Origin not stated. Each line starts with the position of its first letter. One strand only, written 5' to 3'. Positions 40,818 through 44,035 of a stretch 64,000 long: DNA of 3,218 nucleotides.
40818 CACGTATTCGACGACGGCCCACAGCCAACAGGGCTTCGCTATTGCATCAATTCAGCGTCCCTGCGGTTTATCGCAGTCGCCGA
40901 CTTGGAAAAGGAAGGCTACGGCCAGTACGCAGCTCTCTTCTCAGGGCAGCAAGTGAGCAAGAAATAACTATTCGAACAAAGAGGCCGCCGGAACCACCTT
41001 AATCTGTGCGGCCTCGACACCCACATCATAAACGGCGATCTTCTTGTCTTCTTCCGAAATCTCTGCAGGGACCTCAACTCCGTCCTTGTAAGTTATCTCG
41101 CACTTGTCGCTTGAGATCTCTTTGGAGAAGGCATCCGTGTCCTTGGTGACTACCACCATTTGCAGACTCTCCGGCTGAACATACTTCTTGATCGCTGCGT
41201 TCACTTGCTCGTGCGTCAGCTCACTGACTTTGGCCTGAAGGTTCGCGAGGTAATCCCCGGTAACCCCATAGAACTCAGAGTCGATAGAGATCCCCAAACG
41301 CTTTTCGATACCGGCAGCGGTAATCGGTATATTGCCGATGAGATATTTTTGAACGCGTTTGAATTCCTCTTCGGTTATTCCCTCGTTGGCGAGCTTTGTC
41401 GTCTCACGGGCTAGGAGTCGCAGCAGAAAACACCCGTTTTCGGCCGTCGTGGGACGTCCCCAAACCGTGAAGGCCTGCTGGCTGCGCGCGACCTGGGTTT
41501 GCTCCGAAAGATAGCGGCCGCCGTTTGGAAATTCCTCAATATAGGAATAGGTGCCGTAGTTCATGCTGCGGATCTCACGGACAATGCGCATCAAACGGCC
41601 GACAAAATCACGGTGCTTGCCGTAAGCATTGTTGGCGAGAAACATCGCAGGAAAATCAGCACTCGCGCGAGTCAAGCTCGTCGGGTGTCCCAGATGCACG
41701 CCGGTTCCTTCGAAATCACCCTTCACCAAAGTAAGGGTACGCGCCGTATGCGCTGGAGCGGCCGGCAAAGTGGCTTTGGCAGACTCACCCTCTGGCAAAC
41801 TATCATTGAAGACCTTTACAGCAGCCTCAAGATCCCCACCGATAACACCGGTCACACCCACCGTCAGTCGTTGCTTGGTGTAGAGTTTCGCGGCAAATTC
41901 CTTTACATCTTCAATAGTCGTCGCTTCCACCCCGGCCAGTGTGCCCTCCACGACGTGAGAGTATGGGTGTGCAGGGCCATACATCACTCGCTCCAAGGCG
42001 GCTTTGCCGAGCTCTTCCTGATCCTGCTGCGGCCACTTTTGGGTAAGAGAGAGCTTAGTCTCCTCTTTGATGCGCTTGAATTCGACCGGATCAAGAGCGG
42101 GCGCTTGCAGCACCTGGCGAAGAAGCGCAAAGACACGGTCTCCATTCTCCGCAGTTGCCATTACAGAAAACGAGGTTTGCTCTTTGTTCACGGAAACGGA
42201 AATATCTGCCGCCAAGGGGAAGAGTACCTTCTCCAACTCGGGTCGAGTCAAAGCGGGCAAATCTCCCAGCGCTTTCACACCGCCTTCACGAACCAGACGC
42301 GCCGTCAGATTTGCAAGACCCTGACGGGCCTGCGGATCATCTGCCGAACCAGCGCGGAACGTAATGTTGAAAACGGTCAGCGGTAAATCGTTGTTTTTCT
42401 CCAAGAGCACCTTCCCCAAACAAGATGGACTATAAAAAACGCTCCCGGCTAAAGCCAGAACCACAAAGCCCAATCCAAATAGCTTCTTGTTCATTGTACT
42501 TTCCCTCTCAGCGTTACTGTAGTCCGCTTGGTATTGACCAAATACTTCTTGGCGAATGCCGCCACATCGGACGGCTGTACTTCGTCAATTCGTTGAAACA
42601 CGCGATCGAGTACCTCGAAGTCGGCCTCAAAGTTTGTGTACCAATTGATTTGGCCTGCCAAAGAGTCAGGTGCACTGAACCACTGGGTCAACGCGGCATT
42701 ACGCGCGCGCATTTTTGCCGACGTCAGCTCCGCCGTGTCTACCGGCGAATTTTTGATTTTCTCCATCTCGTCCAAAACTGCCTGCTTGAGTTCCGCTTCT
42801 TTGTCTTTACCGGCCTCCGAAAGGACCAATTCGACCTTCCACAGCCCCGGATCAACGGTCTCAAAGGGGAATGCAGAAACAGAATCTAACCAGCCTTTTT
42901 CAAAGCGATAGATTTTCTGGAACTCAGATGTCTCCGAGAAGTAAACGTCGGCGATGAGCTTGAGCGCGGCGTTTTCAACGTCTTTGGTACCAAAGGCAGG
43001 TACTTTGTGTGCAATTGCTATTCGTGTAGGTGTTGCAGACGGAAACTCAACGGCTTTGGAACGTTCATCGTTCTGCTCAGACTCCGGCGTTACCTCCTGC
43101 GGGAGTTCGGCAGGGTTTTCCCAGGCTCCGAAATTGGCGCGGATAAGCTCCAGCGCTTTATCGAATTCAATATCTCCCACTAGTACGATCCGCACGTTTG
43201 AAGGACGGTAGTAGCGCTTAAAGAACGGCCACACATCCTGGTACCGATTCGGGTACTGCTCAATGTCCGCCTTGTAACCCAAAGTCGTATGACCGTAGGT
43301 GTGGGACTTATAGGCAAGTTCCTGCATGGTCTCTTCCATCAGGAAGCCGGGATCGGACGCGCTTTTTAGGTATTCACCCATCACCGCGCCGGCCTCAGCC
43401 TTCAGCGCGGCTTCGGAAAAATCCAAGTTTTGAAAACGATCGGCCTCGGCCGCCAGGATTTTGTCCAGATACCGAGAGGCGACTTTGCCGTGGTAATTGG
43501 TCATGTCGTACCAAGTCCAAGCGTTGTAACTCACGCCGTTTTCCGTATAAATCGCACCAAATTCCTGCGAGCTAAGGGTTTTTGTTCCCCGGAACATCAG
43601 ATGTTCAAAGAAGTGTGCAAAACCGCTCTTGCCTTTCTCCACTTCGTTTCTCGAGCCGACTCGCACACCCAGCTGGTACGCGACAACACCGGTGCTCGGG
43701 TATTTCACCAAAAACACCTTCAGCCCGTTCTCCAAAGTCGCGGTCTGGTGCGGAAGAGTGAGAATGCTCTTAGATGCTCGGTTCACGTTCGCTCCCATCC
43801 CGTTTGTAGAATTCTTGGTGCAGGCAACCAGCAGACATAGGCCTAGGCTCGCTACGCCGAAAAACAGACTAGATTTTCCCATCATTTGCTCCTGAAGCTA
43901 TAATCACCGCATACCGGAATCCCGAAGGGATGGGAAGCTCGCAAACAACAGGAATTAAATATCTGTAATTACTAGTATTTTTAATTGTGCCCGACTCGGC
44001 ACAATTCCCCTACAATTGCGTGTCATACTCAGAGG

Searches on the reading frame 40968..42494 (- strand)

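Call 13: search_protein_families(library=pfam, proteins=[window:40968-42494:-], max_evalue=0.001)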
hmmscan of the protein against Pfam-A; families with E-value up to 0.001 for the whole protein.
window:40968-42494:- (508 aa): 2 families
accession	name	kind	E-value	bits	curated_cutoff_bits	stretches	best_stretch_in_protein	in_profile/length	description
PF05193.26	Peptidase_M16_C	-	5.5e-09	36.6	23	1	193-384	3-180/181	Peptidase M16 inactive domain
PF00675.25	Peptidase_M16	-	1.8e-07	31.6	22.3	1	29-154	2-120/149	Insulinase (Peptidase family M16)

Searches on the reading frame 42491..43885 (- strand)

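Call 13: search_protein_families(library=pfam, proteins=[window:42491-43885:-], max_evalue=0.001)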
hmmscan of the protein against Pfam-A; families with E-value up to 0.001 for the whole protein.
window:42491-43885:- (464 aa): 2 families
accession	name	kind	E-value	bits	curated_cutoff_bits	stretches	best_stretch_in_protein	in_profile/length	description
PF05193.26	Peptidase_M16_C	-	1.9e-25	90.2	23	1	215-392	4-179/181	Peptidase M16 inactive domain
PF00675.25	Peptidase_M16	-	5.6e-22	78.7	22.3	1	57-202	2-146/149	Insulinase (Peptidase family M16)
